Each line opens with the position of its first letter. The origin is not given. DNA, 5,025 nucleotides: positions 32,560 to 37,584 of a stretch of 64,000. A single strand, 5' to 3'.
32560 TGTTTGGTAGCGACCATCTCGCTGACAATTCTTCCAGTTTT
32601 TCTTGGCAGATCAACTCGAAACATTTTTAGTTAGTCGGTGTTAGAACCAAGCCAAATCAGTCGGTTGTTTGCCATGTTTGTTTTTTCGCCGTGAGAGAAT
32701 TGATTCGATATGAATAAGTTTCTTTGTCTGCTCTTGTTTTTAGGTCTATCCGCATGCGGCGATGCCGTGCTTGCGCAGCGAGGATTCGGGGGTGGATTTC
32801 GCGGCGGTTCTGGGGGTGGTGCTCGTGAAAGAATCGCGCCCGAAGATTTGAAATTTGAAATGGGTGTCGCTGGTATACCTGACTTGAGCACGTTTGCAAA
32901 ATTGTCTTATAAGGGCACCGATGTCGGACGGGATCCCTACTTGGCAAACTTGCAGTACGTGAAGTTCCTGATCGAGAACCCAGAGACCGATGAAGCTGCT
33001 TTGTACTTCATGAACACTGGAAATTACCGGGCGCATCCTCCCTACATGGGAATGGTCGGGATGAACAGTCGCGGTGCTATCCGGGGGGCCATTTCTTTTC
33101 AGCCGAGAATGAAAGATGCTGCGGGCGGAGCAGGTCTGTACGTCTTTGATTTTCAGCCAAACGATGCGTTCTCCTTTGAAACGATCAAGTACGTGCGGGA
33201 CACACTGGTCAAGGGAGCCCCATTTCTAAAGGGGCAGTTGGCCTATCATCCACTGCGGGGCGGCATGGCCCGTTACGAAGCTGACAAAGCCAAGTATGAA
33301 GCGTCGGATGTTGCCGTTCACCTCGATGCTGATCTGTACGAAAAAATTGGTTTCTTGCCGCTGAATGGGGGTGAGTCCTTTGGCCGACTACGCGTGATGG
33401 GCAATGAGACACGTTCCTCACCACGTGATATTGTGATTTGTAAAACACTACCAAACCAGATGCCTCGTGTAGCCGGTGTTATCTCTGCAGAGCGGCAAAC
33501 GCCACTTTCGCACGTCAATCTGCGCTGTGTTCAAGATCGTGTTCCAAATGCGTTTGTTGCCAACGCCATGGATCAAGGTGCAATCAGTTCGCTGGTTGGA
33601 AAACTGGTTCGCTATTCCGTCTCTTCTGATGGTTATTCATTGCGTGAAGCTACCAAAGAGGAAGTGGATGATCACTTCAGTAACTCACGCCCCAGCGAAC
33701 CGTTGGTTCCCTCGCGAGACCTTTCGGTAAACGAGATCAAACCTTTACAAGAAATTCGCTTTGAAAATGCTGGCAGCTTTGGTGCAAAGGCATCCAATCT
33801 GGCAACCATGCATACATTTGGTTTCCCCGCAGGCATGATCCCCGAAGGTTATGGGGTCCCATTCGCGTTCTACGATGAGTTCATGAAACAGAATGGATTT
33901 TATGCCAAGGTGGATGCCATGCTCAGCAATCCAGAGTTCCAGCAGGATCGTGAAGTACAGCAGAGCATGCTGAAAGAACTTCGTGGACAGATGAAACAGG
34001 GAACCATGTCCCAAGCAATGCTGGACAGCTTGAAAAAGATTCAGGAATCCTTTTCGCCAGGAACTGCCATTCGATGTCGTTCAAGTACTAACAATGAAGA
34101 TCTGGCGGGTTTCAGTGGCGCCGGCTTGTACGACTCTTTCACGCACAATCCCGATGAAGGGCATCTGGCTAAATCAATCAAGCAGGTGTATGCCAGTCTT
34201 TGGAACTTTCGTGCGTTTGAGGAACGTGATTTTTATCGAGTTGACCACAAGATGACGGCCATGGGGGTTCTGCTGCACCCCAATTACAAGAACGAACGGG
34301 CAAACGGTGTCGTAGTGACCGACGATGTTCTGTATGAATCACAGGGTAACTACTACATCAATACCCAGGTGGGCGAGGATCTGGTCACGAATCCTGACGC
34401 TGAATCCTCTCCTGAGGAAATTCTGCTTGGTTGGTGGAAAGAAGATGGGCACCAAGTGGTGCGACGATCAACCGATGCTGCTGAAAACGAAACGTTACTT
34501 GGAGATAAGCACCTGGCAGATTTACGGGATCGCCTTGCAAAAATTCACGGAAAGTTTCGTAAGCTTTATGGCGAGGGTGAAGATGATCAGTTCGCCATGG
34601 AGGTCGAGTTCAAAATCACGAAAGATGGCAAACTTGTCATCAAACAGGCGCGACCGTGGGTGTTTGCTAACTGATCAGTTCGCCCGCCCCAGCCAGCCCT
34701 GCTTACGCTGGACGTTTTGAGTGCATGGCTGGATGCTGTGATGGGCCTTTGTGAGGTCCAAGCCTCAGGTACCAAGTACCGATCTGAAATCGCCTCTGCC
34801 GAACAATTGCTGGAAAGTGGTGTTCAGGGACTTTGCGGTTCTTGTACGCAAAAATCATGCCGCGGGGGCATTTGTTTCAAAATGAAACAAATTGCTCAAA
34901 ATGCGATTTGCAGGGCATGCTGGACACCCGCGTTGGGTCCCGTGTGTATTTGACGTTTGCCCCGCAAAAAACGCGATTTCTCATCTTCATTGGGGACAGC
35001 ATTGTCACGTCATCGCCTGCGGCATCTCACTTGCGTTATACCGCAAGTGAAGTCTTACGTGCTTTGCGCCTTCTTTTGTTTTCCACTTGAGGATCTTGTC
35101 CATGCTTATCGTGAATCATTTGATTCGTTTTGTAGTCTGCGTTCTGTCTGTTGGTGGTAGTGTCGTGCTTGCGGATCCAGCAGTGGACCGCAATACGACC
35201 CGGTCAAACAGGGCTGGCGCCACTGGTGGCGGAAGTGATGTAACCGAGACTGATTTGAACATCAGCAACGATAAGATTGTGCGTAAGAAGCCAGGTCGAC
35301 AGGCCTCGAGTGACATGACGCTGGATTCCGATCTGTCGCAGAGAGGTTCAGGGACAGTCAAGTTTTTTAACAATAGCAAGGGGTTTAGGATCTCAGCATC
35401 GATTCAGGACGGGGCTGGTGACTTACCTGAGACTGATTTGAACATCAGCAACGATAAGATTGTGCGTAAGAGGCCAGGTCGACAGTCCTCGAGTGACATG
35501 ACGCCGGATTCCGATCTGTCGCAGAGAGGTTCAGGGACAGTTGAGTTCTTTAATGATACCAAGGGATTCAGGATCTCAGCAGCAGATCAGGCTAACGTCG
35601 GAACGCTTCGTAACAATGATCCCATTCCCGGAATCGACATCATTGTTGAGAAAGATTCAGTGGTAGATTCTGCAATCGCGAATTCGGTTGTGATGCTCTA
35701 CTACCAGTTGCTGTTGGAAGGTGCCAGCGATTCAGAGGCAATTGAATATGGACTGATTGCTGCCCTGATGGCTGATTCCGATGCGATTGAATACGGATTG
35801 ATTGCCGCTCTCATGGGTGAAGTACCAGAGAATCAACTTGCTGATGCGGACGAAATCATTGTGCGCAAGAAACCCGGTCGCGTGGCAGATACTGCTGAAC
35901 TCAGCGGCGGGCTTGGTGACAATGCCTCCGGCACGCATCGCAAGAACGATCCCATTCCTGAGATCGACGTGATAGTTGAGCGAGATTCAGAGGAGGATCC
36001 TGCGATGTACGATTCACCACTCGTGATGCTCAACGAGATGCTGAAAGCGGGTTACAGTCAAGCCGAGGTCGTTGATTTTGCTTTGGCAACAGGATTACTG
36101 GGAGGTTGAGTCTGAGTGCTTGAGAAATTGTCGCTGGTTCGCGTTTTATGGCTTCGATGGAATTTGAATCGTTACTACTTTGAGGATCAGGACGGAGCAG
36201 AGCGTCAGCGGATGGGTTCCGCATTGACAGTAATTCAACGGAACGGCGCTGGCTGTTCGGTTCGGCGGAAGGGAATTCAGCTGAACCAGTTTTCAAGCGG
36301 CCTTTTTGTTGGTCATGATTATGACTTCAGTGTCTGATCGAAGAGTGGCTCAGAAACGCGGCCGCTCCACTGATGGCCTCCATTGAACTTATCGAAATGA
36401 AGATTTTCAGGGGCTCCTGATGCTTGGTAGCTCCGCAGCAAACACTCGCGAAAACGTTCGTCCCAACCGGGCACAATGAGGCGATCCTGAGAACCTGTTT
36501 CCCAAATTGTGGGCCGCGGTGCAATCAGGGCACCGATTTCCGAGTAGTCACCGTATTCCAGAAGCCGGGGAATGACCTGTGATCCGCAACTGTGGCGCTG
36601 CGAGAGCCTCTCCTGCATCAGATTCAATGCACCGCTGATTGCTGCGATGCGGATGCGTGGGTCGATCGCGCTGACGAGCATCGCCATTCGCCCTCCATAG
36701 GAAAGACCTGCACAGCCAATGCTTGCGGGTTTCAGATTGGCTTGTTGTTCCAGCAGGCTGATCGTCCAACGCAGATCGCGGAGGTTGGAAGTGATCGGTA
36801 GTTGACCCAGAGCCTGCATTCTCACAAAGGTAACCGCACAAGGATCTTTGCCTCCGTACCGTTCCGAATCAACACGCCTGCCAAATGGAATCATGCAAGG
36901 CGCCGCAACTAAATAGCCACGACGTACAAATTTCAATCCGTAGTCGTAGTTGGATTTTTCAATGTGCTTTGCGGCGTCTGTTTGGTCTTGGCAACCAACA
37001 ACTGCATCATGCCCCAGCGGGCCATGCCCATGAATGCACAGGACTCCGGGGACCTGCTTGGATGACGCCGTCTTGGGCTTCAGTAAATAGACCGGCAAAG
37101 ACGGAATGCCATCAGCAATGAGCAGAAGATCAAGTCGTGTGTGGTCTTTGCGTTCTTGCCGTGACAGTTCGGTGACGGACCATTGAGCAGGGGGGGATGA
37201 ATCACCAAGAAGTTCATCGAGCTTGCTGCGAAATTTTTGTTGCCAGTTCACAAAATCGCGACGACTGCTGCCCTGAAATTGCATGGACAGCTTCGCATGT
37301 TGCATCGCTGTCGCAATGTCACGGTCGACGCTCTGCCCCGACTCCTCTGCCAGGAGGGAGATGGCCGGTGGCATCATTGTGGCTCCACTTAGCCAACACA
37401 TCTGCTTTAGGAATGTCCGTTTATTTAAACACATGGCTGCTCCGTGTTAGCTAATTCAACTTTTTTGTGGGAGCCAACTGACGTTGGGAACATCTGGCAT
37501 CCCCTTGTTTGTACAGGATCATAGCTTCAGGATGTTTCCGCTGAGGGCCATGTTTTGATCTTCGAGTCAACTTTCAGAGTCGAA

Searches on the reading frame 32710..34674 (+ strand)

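Call 73: search_protein_families(library=pfam, proteins=[window:32710-34674:+], max_evalue=0.001)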
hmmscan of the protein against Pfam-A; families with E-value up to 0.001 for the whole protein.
window:32710-34674:+ (654 aa): 1 family
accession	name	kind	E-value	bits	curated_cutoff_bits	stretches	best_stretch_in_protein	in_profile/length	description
PF01326.24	PPDK_N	-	1.3e-25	90.8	27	1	356-650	3-309/328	Pyruvate phosphate dikinase, AMP/ATP-binding domain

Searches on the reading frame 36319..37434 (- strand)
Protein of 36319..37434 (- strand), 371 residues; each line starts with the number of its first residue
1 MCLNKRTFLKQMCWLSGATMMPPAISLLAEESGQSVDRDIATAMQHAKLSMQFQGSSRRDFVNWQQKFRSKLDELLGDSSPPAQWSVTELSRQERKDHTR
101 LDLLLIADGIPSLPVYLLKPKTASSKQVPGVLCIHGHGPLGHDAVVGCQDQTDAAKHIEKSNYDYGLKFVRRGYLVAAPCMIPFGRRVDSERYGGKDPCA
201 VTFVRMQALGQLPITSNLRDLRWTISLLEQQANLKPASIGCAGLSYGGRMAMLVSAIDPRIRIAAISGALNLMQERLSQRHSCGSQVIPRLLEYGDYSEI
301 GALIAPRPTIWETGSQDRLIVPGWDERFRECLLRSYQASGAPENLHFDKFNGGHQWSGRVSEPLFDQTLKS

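Call 73: search_protein_families(library=pfam, proteins=[window:36319-37434:-], max_evalue=0.001)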
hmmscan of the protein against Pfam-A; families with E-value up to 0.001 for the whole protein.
window:36319-37434:- (371 aa): 1 family
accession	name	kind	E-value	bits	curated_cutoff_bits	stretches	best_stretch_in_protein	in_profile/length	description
PF12715.13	Abhydrolase_7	-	1.9e-12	47.6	21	1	44-350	30-340/388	Abhydrolase family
